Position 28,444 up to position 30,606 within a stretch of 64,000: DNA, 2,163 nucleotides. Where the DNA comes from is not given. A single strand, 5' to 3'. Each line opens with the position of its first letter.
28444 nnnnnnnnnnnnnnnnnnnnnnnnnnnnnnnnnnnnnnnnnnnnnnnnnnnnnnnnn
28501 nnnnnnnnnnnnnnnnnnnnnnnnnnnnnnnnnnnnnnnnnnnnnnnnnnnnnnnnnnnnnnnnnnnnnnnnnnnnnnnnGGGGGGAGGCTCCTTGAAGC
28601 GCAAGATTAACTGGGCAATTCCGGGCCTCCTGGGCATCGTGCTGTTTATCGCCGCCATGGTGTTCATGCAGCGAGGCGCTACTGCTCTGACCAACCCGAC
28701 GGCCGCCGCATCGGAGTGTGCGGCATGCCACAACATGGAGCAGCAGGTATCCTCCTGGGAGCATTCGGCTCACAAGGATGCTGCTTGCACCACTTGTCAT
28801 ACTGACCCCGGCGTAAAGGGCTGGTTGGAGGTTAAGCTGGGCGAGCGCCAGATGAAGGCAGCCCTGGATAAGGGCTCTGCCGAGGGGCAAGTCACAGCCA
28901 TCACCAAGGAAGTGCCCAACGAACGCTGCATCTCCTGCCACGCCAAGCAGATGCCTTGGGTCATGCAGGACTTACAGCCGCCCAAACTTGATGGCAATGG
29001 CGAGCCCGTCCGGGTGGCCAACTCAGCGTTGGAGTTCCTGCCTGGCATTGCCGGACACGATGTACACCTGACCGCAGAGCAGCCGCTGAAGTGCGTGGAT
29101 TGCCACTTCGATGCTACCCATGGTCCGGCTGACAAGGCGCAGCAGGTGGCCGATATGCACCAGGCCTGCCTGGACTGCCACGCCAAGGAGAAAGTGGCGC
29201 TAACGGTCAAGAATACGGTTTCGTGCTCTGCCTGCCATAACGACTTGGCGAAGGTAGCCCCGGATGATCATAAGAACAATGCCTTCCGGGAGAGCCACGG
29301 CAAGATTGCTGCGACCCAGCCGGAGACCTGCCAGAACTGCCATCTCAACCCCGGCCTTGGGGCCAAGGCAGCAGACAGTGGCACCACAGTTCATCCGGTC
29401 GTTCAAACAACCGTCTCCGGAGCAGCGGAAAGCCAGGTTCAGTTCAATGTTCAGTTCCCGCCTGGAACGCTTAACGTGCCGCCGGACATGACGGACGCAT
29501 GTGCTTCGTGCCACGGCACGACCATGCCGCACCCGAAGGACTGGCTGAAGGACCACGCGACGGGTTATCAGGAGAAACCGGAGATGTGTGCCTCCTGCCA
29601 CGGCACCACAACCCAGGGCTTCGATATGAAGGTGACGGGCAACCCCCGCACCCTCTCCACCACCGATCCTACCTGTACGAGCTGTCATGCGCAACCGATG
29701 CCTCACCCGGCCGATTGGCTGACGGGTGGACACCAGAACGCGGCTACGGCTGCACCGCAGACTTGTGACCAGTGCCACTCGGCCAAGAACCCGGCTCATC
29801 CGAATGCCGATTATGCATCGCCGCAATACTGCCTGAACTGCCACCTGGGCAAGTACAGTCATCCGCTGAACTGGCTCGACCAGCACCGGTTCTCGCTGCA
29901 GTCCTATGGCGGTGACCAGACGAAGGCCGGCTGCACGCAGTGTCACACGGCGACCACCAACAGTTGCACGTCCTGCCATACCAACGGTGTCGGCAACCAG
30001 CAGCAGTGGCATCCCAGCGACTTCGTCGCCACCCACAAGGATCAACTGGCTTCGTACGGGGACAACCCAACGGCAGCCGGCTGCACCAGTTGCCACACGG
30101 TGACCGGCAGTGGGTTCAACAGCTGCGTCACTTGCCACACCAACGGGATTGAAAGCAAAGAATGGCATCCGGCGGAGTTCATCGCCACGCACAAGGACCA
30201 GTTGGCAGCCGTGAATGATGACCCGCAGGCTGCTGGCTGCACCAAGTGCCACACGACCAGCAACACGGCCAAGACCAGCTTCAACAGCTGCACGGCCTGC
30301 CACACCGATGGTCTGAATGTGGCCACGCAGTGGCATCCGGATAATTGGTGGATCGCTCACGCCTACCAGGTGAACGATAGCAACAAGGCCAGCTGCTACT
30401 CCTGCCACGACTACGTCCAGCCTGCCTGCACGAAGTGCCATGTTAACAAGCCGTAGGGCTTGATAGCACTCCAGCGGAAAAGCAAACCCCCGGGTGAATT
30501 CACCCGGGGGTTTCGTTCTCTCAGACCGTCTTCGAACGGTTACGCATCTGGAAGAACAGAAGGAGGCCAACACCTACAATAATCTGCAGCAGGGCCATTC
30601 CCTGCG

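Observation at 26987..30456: Compact multihaem cytochrome c / cytochrome b module with a 20-haem NrfH-fused cytochrome and no adjacent catalytic reductase, in a spore-forming monoderm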

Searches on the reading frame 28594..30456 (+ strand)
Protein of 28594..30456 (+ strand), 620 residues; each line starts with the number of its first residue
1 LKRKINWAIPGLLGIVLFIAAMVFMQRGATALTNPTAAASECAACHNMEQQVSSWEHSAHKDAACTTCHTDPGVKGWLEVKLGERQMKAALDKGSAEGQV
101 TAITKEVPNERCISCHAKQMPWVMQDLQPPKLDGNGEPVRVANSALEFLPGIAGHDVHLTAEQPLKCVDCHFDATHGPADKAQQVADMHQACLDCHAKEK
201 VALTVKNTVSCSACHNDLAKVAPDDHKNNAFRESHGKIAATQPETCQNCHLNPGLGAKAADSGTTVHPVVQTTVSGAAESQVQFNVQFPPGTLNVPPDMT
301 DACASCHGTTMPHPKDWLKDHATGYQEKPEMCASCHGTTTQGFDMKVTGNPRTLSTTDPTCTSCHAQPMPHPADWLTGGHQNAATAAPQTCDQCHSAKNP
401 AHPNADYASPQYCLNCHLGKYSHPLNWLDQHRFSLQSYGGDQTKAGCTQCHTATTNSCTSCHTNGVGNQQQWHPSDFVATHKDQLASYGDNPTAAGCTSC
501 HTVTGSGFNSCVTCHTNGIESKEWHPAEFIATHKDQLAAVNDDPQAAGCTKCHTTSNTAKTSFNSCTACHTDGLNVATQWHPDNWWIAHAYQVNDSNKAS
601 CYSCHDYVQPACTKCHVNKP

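Call 4: search_protein_families(library=pfam, proteins=[window:28594-30456:+], max_evalue=0.1)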
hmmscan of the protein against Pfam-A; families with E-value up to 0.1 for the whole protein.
window:28594-30456:+ (620 aa): 9 families
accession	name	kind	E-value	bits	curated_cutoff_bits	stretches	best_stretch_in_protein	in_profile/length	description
PF14522.11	Cytochrome_C7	-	4.4e-23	81.3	24.8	4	155-216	5-67/67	Cytochrome c7 and related cytochrome c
PF14537.11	Cytochrom_c3_2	-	3.7e-19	69.4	25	4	301-367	7-66/79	Cytochrome c3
PF22113.1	Mtrc-MtrF_II-IV_dom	-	1.1e-17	64.6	30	4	389-503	7-129/176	Outer membrane cytochrome MtrC/MtrF-like, domains II/IV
PF02085.21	Cytochrom_CIII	-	1.3e-09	38.8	22.9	2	48-119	16-85/101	Class III cytochrome C family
PF09699.15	Paired_CXXCH_1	-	1.6e-07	31.3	20.6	1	166-200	8-40/41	Doubled CXXCH motif (Paired_CXXCH_1)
PF03264.19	Cytochrom_NNT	-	0.00028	21.1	24.1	1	11-71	9-74/174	NapC/NirT cytochrome c family, N-terminal region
PF22678.1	Cytochrom_c_NrfB-like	-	0.0075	17.2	27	1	34-70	28-66/89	Cytochrome c-type protein NrfB-like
PF07713.18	DUF1604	-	0.015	15.5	25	0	448-487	16-55/84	Protein of unknown function (DUF1604)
PF13435.11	Cytochrome_C554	-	0.018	16.4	20.8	1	360-452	1-84/84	Cytochrome c554 and c-prime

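Call 6: search_protein_families(library=ncbifam, proteins=[window:28594-30456:+], max_evalue=0.01)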
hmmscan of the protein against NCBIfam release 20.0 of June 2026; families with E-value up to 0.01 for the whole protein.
window:28594-30456:+ (620 aa): 4 families
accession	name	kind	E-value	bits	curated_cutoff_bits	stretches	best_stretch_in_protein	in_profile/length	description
TIGR03153.1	cytochr_NrfH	equivalog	3.6e-13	49.7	134.2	1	13-120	4-113/138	cytochrome c nitrite reductase small subunit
TIGR03508.1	decahem_SO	subfamily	2.8e-06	27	192.2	1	301-554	3-249/258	DmsE family decaheme c-type cytochrome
NF045713.1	CxxCH_16_HmcA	equivalog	0.00052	18.7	400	0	162-220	196-257/541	sulfate respiration complex hexadecaheme cytochrome HmcA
NF045722.1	c3_cytochr_TmcA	equivalog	0.0081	16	114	1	34-71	52-89/125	acidic tetraheme cytochrome c3 TmcA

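Call 7: find_homologous_proteins(query=window:28594-30453:+, max_evalue=0.00001)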
Query window:28594-30453:+ (620 aa): 71 proteins with E <= 0.00001 among 8000 candidates.
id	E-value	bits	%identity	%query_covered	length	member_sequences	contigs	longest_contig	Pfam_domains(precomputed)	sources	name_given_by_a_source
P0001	0.0e+0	1477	100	100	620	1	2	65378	PF09699.16,PF14537.12,PF02085.22,PF14522.12,PF22113.2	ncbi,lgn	ncbi:MAG: hypothetical protein ACM3XM_19890 [Mycobacterium leprae]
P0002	1.2e-234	799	55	100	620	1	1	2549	PF09699.16,PF14537.12,PF03264.20,PF02085.22,PF14522.12,PF22113.2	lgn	-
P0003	5.7e-222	757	53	98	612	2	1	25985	PF14537.12,PF13435.12,PF02085.22,PF14522.12,PF22113.2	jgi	jgi:hypothetical protein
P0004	2.3e-220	752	52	100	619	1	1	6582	PF14537.12,PF02085.22,PF14522.12,PF22113.2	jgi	jgi:nitrate/TMAO reductase-like tetraheme cytochrome c subunit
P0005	2.8e-218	745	52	100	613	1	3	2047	PF14537.12,PF02085.22,PF14522.12,PF22113.2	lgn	-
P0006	7.0e-214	731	46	100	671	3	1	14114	PF14537.12,PF13435.12,PF02085.22,PF14522.12,PF22113.2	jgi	jgi:hypothetical protein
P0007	7.5e-211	721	51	100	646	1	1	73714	PF09699.16,PF14537.12,PF02085.22,PF14522.12,PF22113.2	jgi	jgi:hypothetical protein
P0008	5.3e-210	718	51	100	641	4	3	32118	PF14537.12,PF02085.22,PF14522.12,PF22113.2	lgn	-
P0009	1.2e-209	717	52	99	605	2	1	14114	PF14537.12,PF14522.12,PF22113.2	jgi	jgi:hypothetical protein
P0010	7.8e-205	701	51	99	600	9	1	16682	PF14537.12,PF02085.22,PF14522.12,PF22113.2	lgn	-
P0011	2.3e-203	696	50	99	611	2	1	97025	PF14537.12,PF02085.22,PF14522.12,PF22113.2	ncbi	ncbi:MAG: hypothetical protein ACOY94_07895 [Bacillota bacterium]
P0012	5.8e-203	695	51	100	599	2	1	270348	PF14537.12,PF14522.12,PF22113.2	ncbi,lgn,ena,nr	ncbi:MAG TPA: cytochrome c3 family protein [Symbiobacteriaceae bacterium]|nr:cytochrome c3 family pr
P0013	5.2e-201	688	52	92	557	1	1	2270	PF14537.12,PF02085.22,PF14522.12,PF22113.2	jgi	jgi:nitrate/TMAO reductase-like tetraheme cytochrome c subunit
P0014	9.1e-201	687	52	92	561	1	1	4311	PF14537.12,PF14522.12,PF22113.2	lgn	-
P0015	4.3e-195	669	49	99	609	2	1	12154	PF14537.12,PF02085.22,PF14522.12,PF22113.2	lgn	-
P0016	1.0e-194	667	47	99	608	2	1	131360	PF09699.16,PF14537.12,PF02085.22,PF14522.12,PF22113.2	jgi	-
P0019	9.7e-190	651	50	92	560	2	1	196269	PF14537.12,PF02085.22,PF14522.12,PF22113.2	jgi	jgi:hypothetical protein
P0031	2.2e-109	385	33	99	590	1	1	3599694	PF09699.16,PF14537.12,PF14522.12,PF22113.2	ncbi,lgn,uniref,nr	ncbi:cytochrome c3 family protein [Caldinitratiruptor microaerophilus]|uniref:Uncharacterized protei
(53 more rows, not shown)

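Call 8: find_encoding_contigs(protein=window:28594-30453:+, flank=10000, max_places=4)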
Protein window:28594-30453:+ (620 aa): 2 contigs read that carry it; 2 places shown.
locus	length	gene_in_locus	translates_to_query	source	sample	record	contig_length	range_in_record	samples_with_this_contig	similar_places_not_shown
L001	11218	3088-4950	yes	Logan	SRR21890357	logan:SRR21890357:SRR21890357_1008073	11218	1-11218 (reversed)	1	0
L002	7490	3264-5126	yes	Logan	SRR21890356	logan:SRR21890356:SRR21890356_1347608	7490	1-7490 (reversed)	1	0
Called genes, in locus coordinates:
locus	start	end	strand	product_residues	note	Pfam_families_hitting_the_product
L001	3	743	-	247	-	?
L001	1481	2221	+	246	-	PF14537:Cytochrom_c3_2 (faint), PF14522:Cytochrome_C7 (faint)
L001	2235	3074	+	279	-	PF01292:Ni_hydr_CYTB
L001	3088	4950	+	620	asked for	PF22113:Mtrc-MtrF_II-IV_dom (faint), PF02085:Cytochrom_CIII (faint), PF09699:Paired_CXXCH_1 (faint), PF14522:Cytochrome_C7 (faint), PF14537:Cytochrom_c3_2 (faint)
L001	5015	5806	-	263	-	PF01790:LGT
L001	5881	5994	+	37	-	-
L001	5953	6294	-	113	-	PF12840:HTH_20, PF25212:HVO_A0114 (weak), PF01022:HTH_5, PF12802:MarR_2 (weak)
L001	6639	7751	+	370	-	PF00676:E1_dh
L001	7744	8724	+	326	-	PF02779:Transket_pyr, PF02780:Transketolase_C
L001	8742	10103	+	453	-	PF00364:Biotin_lipoyl, PF02817:E3_binding, PF00198:2-oxoacid_dh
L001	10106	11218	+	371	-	?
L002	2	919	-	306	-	?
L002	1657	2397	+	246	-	PF14537:Cytochrom_c3_2 (faint), PF14522:Cytochrome_C7 (faint)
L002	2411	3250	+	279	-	PF01292:Ni_hydr_CYTB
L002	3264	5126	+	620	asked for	PF22113:Mtrc-MtrF_II-IV_dom (faint), PF02085:Cytochrom_CIII (faint), PF09699:Paired_CXXCH_1 (faint), PF14522:Cytochrome_C7 (faint), PF14537:Cytochrom_c3_2 (faint)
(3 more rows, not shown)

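Call 10: find_encoding_contigs(protein=P0031, flank=10000, max_places=2)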
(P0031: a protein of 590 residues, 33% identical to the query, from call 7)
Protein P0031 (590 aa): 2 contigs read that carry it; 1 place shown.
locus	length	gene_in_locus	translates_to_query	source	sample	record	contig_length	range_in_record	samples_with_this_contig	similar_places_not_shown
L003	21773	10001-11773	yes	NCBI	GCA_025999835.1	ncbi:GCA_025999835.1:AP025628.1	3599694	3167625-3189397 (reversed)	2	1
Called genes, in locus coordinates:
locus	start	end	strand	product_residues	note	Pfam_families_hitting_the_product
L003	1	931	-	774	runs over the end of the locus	PF19732:SpoIIE_N, PF07228:SpoIIE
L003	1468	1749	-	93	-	PF02583:Trns_repr_metal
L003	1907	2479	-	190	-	PF07681:DoxX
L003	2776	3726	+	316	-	PF01555:N6_N4_Mtase, PF08241:Methyltransf_11 (faint), PF13649:Methyltransf_25 (faint)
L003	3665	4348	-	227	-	PF00072:Response_reg, PF09339:HTH_IclR (weak), PF20714:HTH_64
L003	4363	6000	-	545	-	PF17203:sCache_3_2, PF08448:PAS_4 (weak), PF14689:SPOB_a, PF02518:HATPase_c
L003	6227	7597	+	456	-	PF00174:Oxidored_molyb, PF03404:Mo-co_dimer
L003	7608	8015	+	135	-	PF13473:Cupredoxin_1, PF00127:Copper-bind (weak)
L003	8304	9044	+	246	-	PF14522:Cytochrome_C7 (faint), PF14537:Cytochrom_c3_2 (faint)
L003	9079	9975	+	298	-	PF01292:Ni_hydr_CYTB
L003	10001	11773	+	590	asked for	PF14522:Cytochrome_C7 (faint), PF14537:Cytochrom_c3_2 (faint), PF22113:Mtrc-MtrF_II-IV_dom (faint), PF09699:Paired_CXXCH_1 (faint)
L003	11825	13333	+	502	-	PF14522:Cytochrome_C7 (faint), PF14537:Cytochrom_c3_2 (faint), PF22113:Mtrc-MtrF_II-IV_dom (faint), PF13435:Cytochrome_C554 (faint), PF09699:Paired_CXXCH_1, PF02335:Cytochrom_C552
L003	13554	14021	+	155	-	PF02001:DUF134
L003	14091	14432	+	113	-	-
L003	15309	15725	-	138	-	PF04977:DivIC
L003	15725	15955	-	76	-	PF08281:Sigma70_r4_2, PF00196:GerE, PF13936:HTH_38 (faint)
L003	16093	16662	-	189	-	PF09578:Spore_YabQ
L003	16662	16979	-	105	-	PF07873:YabP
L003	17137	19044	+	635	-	PF08298:AAA_PrkA, PF06798:PrkA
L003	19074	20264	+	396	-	PF04285:DUF444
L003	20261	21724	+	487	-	PF04293:SpoVR, PF24755:SpoVR_C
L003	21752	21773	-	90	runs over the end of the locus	PF01479:S4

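Call 11: find_encoding_contigs(protein=P0012, flank=10000, max_places=2)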
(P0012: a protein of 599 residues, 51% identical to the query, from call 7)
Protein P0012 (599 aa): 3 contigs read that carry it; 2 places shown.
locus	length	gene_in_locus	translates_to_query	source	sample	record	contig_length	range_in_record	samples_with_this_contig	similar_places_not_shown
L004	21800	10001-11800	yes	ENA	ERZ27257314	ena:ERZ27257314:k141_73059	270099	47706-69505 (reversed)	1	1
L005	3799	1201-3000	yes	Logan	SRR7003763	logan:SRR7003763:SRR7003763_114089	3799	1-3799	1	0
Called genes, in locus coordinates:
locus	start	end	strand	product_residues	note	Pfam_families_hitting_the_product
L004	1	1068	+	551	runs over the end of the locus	PF00496:SBP_bac_5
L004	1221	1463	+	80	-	-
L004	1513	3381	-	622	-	PF02682:CT_C_D, PF02626:CT_A_B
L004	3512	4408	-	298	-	-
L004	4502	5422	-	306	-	PF01073:3Beta_HSD, PF01370:Epimerase, PF02719:Polysacc_synt_2 (faint), PF04321:RmlD_sub_bind, PF05368:NmrA, PF07993:NAD_binding_4 (faint), PF13460:NAD_binding_10, PF16363:GDP_Man_Dehyd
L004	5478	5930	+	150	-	PF00581:Rhodanese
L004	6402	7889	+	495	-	PF22113:Mtrc-MtrF_II-IV_dom (faint), PF14522:Cytochrome_C7 (faint), PF14537:Cytochrom_c3_2 (faint), PF13435:Cytochrome_C554 (faint), PF09699:Paired_CXXCH_1, PF02335:Cytochrom_C552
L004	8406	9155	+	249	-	PF22678:Cytochrom_c_NrfB-like (faint), PF14537:Cytochrom_c3_2 (faint), PF14522:Cytochrome_C7 (faint)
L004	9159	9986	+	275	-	PF01292:Ni_hydr_CYTB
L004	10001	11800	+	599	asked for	PF14537:Cytochrom_c3_2 (faint), PF22113:Mtrc-MtrF_II-IV_dom (faint), PF14522:Cytochrome_C7 (weak)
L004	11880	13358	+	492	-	PF09699:Paired_CXXCH_1 (faint), PF14522:Cytochrome_C7 (faint), PF22113:Mtrc-MtrF_II-IV_dom (faint), PF13435:Cytochrome_C554 (faint), PF14537:Cytochrom_c3_2 (weak)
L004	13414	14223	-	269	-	PF01790:LGT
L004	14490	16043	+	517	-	PF03264:Cytochrom_NNT, PF09699:Paired_CXXCH_1 (faint), PF22113:Mtrc-MtrF_II-IV_dom (faint), PF02085:Cytochrom_CIII (faint), PF13435:Cytochrome_C554 (faint), PF14537:Cytochrom_c3_2 (faint), PF14522:Cytochrome_C7 (weak)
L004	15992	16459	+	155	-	PF02535:Zip (weak)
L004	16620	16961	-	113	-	PF12840:HTH_20, PF25212:HVO_A0114 (weak), PF01022:HTH_5, PF12802:MarR_2 (weak)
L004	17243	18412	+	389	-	PF00676:E1_dh, PF13292:DXP_synthase_N (weak)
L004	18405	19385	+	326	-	PF02779:Transket_pyr, PF02780:Transketolase_C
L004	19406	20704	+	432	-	PF00364:Biotin_lipoyl, PF02817:E3_binding, PF00198:2-oxoacid_dh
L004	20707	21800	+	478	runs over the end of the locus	PF00890:FAD_binding_2 (faint), PF01134:GIDA, PF03486:HI0933_like (faint), PF07992:Pyr_redox_2, PF12831:FAD_oxidored (weak), PF13738:Pyr_redox_3, PF00070:Pyr_redox, PF02852:Pyr_redox_dim, +1 more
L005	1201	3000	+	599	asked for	PF14537:Cytochrom_c3_2 (faint), PF22113:Mtrc-MtrF_II-IV_dom (faint), PF14522:Cytochrome_C7 (weak)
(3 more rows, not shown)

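Call 15: find_related_loci(query=A1, collection=genome_contigs, flank=10000)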
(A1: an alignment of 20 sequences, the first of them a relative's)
Query A1 (620 aa) in genome_contigs; peptide patterns used: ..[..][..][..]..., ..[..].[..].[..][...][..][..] (x = any residue, [..] = any of these).
73 stretches matched a pattern; 36 encode a relative of the query (tblastn E <= 1e-3); 36 distinct loci.
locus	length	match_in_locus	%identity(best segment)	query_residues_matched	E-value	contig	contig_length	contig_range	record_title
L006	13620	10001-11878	53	1-619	0e+0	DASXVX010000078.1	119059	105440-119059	MAG TPA_asm: Symbiobacteriaceae bacterium isolate SMAG_U4756 k141_256178, whole genome shotgun sequence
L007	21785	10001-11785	52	2-616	0e+0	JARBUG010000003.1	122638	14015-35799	MAG: Symbiobacteriaceae bacterium isolate L_E1_T20_C_bin.52 scaffold_405, whole genome shotgun sequence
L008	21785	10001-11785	51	2-618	0e+0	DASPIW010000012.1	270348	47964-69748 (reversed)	MAG TPA_asm: Symbiobacteriaceae bacterium isolate SMAG_U11993 k141_266415, whole genome shotgun sequence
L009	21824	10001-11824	50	1-616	0e+0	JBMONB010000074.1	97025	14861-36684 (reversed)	MAG: Bacillota bacterium isolate Betzabe_MAG065 MAG065_74, whole genome shotgun sequence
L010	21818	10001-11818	49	1-618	0e+0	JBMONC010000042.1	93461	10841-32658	MAG: Bacillota bacterium isolate Betzabe_MAG066 MAG066_42, whole genome shotgun sequence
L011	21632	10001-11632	47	1-554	1e-170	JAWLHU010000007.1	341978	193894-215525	MAG: Symbiobacteriaceae bacterium isolate 30dZY2.bin.8 NODE_67_length_341978_cov_38.855835, whole genome shotgun sequenc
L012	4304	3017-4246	33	31-616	3e-69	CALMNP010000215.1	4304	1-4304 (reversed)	MAG TPA_asm: uncultured Firmicutes bacterium isolate SRR5215466_bin.94_CONCOCT_v1.1_MAG genome assembly, contig: ERZ7813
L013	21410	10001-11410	34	42-572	7e-68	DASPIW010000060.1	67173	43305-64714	MAG TPA_asm: Symbiobacteriaceae bacterium isolate SMAG_U11993 k141_225181, whole genome shotgun sequence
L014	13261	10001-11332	33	2-618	5e-66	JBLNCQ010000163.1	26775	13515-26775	MAG: Bacillota bacterium isolate MAG121 PRJNA950955_bin29_renamed_162, whole genome shotgun sequence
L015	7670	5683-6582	24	17-464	1e-17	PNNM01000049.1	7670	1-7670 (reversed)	MAG: Coriobacteriaceae bacterium isolate SW.3.84 SW_1006825_7670, whole genome shotgun sequence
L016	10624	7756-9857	23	13-464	3e-17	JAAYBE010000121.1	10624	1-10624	MAG: Actinomycetota bacterium isolate AS06rmzACSIP_249 115541_AS06, whole genome shotgun sequence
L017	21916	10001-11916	22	14-519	1e-16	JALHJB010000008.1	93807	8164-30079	MAG: Actinomycetes bacterium isolate 7-NCT_026 scaffold_69, whole genome shotgun sequence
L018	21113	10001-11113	23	3-418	3e-16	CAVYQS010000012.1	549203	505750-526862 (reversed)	MAG: uncultured Actinomycetes bacterium isolate MFD04716.bin.1.58 genome assembly, contig: contig_4525, whole genome sho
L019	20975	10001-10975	26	161-517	4e-15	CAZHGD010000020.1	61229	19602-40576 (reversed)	MAG TPA_asm: uncultured Fimbriimonadaceae bacterium isolate SRP216815_co1_259 genome assembly, contig: NODE_530_length_6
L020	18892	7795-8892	24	45-434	4e-15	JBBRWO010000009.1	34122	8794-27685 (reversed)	MAG: Coriobacteriia bacterium isolate La4_metabat2.012 La4_metabat2.012_K_139069_L_34122_cov_20.8564, whole genome shotg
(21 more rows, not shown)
